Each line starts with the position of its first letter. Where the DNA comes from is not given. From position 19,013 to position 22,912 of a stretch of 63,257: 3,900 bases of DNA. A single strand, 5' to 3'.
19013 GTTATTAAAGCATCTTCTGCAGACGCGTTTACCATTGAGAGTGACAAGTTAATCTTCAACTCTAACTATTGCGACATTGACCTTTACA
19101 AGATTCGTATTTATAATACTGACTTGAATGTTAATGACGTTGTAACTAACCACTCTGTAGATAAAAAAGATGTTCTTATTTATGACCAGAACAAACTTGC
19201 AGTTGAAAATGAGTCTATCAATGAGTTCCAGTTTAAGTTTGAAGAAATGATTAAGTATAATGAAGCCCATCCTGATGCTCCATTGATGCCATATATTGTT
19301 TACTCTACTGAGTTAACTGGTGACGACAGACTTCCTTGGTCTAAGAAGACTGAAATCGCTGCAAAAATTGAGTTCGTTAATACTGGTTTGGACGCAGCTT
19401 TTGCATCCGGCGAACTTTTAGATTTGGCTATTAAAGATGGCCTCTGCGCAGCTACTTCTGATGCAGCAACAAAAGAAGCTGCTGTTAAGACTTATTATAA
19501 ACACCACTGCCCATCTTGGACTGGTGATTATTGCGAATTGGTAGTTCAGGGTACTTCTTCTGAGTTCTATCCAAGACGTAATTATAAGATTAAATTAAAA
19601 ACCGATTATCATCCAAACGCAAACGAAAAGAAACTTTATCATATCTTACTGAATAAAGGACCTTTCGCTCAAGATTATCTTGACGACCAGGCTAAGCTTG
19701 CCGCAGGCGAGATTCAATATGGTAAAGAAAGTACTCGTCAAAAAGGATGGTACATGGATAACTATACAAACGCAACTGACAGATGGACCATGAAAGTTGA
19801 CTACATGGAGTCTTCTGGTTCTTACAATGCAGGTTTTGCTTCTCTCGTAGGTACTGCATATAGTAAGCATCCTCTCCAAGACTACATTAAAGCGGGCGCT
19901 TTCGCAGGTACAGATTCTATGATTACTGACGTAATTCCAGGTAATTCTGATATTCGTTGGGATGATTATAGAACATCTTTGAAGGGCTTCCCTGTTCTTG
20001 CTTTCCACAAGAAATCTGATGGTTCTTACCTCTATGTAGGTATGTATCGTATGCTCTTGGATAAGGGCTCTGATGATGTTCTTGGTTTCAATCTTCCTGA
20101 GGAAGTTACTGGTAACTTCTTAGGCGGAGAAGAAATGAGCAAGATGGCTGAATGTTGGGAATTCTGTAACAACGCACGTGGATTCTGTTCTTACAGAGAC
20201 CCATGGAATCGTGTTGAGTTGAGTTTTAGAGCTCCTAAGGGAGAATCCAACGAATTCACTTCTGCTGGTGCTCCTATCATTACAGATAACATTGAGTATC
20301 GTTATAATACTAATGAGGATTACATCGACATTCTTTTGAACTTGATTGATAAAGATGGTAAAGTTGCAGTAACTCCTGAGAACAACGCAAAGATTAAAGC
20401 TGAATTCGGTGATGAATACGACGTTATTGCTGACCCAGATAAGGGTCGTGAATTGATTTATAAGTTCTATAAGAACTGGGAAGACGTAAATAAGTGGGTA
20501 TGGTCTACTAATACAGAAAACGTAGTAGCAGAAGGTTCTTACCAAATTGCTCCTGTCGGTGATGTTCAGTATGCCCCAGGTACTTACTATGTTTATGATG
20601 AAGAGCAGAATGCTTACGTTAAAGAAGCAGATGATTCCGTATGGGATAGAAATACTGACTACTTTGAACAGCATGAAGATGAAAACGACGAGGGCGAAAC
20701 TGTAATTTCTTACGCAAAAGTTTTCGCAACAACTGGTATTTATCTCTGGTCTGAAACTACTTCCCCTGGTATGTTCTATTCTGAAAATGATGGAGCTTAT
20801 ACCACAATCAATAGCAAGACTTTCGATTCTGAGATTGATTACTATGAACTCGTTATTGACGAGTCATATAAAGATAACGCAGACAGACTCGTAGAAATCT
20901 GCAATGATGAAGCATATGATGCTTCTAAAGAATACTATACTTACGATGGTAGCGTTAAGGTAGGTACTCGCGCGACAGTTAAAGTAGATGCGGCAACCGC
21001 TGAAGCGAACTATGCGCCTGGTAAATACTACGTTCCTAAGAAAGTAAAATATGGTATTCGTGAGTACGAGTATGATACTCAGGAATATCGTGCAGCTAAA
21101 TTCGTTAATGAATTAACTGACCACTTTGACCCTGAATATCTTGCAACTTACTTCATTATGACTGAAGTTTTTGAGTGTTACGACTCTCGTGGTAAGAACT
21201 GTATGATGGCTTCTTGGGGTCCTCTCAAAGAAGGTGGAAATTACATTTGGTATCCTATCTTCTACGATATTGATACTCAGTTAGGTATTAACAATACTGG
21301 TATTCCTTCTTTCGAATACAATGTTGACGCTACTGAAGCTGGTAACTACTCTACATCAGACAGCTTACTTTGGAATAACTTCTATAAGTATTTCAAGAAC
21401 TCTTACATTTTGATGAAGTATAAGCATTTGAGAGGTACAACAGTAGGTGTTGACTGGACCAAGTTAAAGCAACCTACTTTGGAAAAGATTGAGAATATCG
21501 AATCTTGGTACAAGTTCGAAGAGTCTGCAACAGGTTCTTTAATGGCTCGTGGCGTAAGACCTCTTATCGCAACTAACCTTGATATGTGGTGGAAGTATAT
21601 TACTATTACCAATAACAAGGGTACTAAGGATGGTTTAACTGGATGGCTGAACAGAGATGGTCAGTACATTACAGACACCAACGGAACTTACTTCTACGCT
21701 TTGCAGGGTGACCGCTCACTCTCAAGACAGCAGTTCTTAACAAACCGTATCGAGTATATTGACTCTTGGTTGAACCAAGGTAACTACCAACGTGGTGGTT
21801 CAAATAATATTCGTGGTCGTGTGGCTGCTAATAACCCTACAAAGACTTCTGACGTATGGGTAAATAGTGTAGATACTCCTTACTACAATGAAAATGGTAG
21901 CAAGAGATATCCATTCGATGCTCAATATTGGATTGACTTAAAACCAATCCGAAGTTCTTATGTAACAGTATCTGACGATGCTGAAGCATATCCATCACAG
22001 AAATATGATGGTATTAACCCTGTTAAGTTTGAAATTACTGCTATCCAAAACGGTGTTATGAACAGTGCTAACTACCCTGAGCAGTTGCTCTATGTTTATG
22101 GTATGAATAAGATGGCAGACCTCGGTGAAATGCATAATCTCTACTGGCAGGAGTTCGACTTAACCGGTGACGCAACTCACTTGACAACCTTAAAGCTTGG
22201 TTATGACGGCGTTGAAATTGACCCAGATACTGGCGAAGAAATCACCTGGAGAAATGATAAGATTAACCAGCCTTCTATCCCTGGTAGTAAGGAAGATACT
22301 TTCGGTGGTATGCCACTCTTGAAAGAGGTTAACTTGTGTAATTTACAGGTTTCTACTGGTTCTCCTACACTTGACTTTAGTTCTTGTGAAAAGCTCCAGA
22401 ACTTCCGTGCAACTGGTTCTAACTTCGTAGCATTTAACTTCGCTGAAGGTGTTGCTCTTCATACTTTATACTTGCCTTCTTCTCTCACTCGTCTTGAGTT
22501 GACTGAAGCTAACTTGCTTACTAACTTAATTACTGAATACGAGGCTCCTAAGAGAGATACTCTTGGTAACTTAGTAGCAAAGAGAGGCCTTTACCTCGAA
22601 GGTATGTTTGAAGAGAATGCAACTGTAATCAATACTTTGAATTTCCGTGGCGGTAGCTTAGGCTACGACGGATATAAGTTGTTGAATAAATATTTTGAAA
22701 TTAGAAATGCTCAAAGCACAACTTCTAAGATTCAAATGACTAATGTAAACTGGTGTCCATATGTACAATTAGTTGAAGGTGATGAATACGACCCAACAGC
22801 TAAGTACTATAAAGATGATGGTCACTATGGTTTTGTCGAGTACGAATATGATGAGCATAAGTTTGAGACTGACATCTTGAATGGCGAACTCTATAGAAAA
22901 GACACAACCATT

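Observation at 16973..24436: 2487-aa tail protein combining a poly-Gly linker, Listeria-Bacteroides repeat units and BspA-type leucine-rich repeats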

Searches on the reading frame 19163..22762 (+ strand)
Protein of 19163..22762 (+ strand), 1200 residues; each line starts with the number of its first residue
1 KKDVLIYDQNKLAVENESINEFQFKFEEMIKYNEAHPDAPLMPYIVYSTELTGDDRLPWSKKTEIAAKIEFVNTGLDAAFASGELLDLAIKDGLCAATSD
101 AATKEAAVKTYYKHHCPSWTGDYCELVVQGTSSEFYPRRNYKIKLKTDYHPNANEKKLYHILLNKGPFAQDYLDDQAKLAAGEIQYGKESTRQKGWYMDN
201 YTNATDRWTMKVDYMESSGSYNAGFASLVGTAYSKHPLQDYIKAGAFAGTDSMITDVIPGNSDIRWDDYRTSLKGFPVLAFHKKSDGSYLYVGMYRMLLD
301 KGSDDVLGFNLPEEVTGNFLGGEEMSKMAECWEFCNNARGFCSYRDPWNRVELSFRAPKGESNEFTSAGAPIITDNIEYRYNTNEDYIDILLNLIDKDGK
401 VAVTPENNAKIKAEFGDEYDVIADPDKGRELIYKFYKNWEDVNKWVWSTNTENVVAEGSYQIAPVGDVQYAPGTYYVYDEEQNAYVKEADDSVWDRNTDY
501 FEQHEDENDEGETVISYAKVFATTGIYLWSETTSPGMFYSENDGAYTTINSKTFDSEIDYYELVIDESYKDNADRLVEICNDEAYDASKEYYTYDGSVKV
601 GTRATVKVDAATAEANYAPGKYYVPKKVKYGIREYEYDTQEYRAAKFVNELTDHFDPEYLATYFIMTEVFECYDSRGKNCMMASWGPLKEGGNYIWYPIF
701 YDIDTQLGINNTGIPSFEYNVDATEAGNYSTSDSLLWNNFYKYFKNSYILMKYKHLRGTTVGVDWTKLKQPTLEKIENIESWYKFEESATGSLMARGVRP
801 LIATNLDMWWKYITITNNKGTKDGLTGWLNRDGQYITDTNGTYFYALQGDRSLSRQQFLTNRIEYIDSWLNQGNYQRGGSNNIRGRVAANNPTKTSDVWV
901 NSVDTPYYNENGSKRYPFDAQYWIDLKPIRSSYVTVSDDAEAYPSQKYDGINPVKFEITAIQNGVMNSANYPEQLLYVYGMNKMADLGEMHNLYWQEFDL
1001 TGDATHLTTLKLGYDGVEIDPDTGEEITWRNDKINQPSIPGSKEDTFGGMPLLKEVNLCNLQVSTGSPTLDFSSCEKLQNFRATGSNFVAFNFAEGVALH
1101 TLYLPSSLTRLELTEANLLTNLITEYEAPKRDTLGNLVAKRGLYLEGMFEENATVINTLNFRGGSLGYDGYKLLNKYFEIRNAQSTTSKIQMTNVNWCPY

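Call 44: predict_structure(alignment_id=A6)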
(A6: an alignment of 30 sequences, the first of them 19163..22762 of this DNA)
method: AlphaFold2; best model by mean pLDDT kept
length: 1200 residues; sequences in the alignment: 30
mean_pLDDT: 81.5   pTM: 0.79
mean pLDDT of the five models: 81.5, 81.1, 79.5, 79.1, 77.3
residues with pLDDT >= 90: 328; 70-90: 682; 50-70: 136; < 50: 54
segments of 3 or more residues with pLDDT < 50: 1-4, 214-216, 336-340, 674-678, 705-721, 727-732, 808-810, 844-848, 1198-1200
pLDDT, mean of each block of 10 residues (from residue 1): 51 82 86 86 92 85 90 92 92 91 94 93 87 65 88 75 95 95 90 88 82 58 75 87 88 69 72 75 90 81 57 85 83 58 73 83 80 69 72 77 82 83 82 85 90 87 88 82 74 83 71 70 84 76 71 75 88 91 85 87 82 71 91 87 91 93 85 54 88 87 48 42 50 73 85 91 85 87 82 79 58 74 82 80 51 76 85 82 87 74 79 83 88 81 76 83 72 83 90 91 92 92 88 91 89 95 88 95 95 94 95 90 92 88 93 91 83 90 85 66
secondary structure, 60 per line:
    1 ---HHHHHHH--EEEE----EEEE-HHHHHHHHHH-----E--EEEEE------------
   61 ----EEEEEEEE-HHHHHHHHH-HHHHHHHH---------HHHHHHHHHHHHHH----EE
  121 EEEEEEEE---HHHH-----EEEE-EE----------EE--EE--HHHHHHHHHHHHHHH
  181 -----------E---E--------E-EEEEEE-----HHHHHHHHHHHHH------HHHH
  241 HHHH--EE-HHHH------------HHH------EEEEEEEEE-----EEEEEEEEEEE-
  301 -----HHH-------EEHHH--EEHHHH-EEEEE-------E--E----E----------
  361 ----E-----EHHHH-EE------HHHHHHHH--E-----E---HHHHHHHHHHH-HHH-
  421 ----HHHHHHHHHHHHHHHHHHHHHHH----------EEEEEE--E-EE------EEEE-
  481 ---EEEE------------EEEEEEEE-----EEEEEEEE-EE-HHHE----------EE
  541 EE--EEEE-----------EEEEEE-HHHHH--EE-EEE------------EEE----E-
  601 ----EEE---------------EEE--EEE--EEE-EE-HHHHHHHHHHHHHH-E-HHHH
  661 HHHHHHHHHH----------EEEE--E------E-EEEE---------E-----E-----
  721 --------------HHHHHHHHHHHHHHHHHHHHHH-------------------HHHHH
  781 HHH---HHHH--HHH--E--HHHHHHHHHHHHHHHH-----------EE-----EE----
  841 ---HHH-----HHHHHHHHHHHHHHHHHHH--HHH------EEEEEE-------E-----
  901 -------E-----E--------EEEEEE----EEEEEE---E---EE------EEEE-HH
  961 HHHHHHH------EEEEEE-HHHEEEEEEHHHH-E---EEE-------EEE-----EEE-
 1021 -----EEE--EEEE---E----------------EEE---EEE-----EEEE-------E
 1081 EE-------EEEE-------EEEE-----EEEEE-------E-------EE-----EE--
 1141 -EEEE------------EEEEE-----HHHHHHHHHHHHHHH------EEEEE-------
elements in order (helices of 4 or more, strands of 3 or more residues): H4-10 E13-16 E21-24 H26-35 E44-48 E65-72 H74-82 H84-91 H101-114 E119-128 H132-135 E141-144 H166-180 E207-212 H218-230 H237-244 H250-253 E275-283 E289-299 H325-328 E330-334 H372-375 H385-392 H405-415 H425-447 E458-463 E476-479 E484-487 E500-507 E513-520 E539-542 E545-548 E560-565 H567-571 E577-579 E592-594 E605-607 E623-625 E628-630 E633-635 H640-653 H657-670 E681-684 E696-699 H735-756 H776-783 H787-790 H801-816 H852-870 E882-887 E923-928 E933-938 E954-957 H959-967 E974-979 E984-989 H990-993 E999-1001 E1009-1011 E1017-1019 E1026-1028 E1031-1034 E1055-1057 E1061-1063 E1069-1072 E1080-1082 E1090-1093 E1101-1104 E1110-1114 E1142-1145 E1158-1162 H1168-1182 E1189-1193

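Call 90: fold_search(model_id=the predicted structure, library=viral)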
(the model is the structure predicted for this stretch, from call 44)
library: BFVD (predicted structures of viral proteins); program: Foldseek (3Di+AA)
matches with E <= 10: 263; with E <= 0.001: 22
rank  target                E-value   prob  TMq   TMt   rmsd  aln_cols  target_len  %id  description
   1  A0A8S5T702            6.3e-19  1.00  0.16  0.47   2.9       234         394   38  Uncharacterized protein [Siphoviridae sp. ctxMM9]
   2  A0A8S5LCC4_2          2.5e-18  1.00  0.29  0.31   6.8       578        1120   21  Spore coat protein [Siphoviridae sp. cttU829]
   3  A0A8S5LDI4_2          1.5e-16  1.00  0.28  0.32   7.4       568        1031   18  Leucine-rich repeat protein [Siphoviridae sp. ctCCX1]
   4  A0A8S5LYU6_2          2.6e-13  1.00  0.27  0.32   7.3       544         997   15  DUF1566 domain-containing protein [Siphoviridae sp. ctkcl3]
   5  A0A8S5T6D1            5.1e-13  1.00  0.08  0.19  24.9       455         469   29  Uncharacterized protein [Siphoviridae sp. ctxMM9]
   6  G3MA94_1              7.0e-13  1.00  0.27  0.31  16.1       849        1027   15  Gp353 [Bacillus phage G]
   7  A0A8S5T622            3.6e-12  1.00  0.12  0.40   3.7       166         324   49  Concanavalin A-like lectin/glucanase [Siphoviridae sp. ctxMM9]
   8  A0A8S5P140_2          1.9e-10  1.00  0.20  0.22   7.1       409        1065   16  Spore coat protein H kinase fold, TRANSFERASE [Myoviridae sp. ctrCp2]
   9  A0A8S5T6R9            2.4e-10  1.00  0.11  0.84   2.7       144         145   68  Uncharacterized protein [Siphoviridae sp. ctxMM9]
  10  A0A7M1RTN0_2          2.4e-10  1.00  0.27  0.29   9.2       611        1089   12  Uncharacterized protein [uncultured phage cr272_1]
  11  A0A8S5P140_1          3.1e-10  1.00  0.18  0.20  12.3       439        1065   20  Spore coat protein H kinase fold, TRANSFERASE [Myoviridae sp. ctrCp2]
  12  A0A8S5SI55            7.0e-10  1.00  0.27  0.44  12.8       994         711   10  CotH kinase protein [Siphoviridae sp. ctHAs12]
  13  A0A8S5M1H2            1.5e-09  1.00  0.22  0.27   6.0       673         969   14  Uncharacterized protein [Siphoviridae sp. ctLAw30]
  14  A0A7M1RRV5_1          1.5e-09  1.00  0.29  0.27  14.0       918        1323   10  Internalin-like protein [uncultured phage cr52_1]
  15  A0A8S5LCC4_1          2.7e-08  1.00  0.14  0.15   6.2       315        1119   17  Spore coat protein [Siphoviridae sp. cttU829]
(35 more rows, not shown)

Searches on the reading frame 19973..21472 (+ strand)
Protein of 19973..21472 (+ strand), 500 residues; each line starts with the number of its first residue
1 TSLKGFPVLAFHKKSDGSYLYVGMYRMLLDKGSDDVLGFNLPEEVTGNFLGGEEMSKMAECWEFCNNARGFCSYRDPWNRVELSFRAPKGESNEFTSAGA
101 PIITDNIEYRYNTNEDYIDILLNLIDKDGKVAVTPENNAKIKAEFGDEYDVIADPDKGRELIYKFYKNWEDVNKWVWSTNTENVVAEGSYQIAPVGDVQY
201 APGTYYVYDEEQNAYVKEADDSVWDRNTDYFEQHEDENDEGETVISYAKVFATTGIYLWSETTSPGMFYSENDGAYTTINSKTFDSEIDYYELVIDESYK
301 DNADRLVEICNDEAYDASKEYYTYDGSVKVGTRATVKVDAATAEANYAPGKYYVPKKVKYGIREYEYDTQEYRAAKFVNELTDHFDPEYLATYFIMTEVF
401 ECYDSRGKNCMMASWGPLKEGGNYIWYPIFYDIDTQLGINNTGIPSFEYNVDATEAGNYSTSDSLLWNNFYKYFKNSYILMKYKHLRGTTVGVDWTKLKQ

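Call 8: search_protein_families(library=pfam, proteins=[window:19973-21472:+], max_evalue=10)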
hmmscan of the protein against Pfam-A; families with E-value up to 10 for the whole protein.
window:19973-21472:+ (500 aa): 1 family
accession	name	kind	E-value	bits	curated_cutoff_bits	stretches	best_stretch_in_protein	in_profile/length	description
PF19076.6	CshA_repeat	-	0.19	12.8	27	1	178-208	48-78/103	Surface adhesin CshA repetitive domain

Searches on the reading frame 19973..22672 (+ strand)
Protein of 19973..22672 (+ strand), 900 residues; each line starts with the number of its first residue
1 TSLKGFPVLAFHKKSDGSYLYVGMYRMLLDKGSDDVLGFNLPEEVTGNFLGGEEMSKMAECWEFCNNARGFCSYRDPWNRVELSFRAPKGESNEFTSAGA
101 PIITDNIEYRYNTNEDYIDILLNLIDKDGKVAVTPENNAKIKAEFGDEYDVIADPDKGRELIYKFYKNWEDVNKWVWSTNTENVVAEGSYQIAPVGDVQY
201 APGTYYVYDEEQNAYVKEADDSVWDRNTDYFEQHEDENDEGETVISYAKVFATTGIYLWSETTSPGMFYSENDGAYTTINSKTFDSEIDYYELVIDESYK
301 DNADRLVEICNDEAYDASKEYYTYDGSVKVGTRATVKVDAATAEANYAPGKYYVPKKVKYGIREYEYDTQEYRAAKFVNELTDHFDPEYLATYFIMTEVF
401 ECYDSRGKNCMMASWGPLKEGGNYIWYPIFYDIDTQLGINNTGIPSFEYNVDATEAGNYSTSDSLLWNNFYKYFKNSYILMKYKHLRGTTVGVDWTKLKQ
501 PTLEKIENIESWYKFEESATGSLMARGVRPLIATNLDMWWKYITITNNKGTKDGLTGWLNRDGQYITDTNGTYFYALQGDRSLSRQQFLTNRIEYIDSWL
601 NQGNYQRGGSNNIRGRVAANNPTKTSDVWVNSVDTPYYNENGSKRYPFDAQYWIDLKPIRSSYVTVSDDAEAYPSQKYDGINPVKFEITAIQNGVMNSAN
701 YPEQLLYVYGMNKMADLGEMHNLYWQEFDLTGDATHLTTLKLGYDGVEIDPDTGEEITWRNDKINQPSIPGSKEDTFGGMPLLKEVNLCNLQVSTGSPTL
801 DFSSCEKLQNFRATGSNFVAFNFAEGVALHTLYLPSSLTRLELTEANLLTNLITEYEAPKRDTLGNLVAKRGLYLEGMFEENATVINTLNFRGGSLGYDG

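Call 22: search_solved_structures(query=A1, max_evalue=1, show_alignments=0)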
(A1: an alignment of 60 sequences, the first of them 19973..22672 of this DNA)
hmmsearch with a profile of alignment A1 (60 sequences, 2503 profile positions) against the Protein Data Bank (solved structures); distinct sequences matched with E-value up to 1: 16.
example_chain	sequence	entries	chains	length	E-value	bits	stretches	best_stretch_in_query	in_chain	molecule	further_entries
4fs7_A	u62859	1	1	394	3.2e-25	90.7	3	2318-2436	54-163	Uncharacterized protein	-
4gt6_A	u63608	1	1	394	7.2e-22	79.6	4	2348-2441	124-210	Cell surface protein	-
4h09_A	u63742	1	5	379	1.2e-15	58.9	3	2323-2481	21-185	Hypothetical leucine rich repeat protein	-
4cp6_A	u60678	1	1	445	3.1e-15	57.6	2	2321-2443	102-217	CHOLINE BINDING PROTEIN PCPA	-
6mlx_A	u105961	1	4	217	7.9e-12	46.3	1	2312-2440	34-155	Leucine-rich repeat protein TpLRR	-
4fdw_A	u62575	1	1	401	5.9e-10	40.1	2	2367-2443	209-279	leucine rich hypothetical protein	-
4fd0_A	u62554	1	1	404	5.1e-09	37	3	2322-2448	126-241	Leucine rich hypothetical protein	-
4oju_A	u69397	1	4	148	0.00012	22.5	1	2321-2400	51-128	hypothetical leucine rich repeat protein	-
3sb4_A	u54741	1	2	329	0.018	15.2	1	2362-2444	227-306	Hypothetical leucine rich repeat protein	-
7b1b_A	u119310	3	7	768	0.026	14.7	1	2335-2424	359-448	Toll-like receptor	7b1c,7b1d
3aro_A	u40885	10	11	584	0.049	13.8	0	236-358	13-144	Chitinase A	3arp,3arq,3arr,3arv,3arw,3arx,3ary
3b9a_A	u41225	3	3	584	0.049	13.8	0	236-358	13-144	Chitinase A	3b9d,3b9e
3ars_A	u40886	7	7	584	0.049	13.8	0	236-358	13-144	Chitinase A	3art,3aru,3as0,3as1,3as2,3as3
4xsq_A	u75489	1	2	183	0.46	10.6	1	2321-2412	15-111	variable lymphocyte receptor-like protein Bf66946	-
2r9u_A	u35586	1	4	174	0.79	9.8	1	2318-2392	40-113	Variable lymphocyte receptor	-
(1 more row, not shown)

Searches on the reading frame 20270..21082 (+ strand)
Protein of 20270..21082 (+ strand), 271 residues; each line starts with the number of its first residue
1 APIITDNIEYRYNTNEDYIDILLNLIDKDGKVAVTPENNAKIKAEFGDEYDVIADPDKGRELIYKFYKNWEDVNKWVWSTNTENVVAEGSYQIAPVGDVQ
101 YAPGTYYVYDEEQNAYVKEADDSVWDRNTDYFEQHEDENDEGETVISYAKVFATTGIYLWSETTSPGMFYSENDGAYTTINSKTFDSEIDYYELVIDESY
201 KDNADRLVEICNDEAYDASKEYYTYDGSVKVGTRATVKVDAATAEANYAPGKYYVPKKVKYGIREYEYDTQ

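Call 96: search_protein_families(library=pfam, proteins=[window:20270-21082:+], max_evalue=1)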
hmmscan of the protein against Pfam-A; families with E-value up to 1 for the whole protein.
window:20270-21082:+ (271 aa): 1 family
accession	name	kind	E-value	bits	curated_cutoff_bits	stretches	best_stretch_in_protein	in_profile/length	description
PF19076.6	CshA_repeat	-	0.054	14.6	27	1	79-109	48-78/103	Surface adhesin CshA repetitive domain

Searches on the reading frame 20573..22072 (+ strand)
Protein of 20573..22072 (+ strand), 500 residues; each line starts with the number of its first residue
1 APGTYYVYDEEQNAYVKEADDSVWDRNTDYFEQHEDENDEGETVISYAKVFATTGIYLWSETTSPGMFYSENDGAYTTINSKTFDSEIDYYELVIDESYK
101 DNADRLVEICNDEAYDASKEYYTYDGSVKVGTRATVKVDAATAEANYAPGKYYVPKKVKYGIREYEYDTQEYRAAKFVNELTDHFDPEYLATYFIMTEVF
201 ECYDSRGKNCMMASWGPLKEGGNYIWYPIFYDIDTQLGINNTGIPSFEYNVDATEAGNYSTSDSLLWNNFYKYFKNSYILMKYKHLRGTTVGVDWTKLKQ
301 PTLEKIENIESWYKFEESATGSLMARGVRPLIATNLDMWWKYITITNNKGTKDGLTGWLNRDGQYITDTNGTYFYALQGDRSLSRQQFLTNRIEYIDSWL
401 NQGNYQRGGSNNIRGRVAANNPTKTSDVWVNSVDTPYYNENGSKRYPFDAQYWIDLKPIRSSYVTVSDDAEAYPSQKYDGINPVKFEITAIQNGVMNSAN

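Call 50: search_protein_families(library=pfam, proteins=[window:20573-22072:+], max_evalue=1)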
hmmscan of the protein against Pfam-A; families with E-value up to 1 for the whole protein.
window:20573-22072:+ (500 aa): 0 families
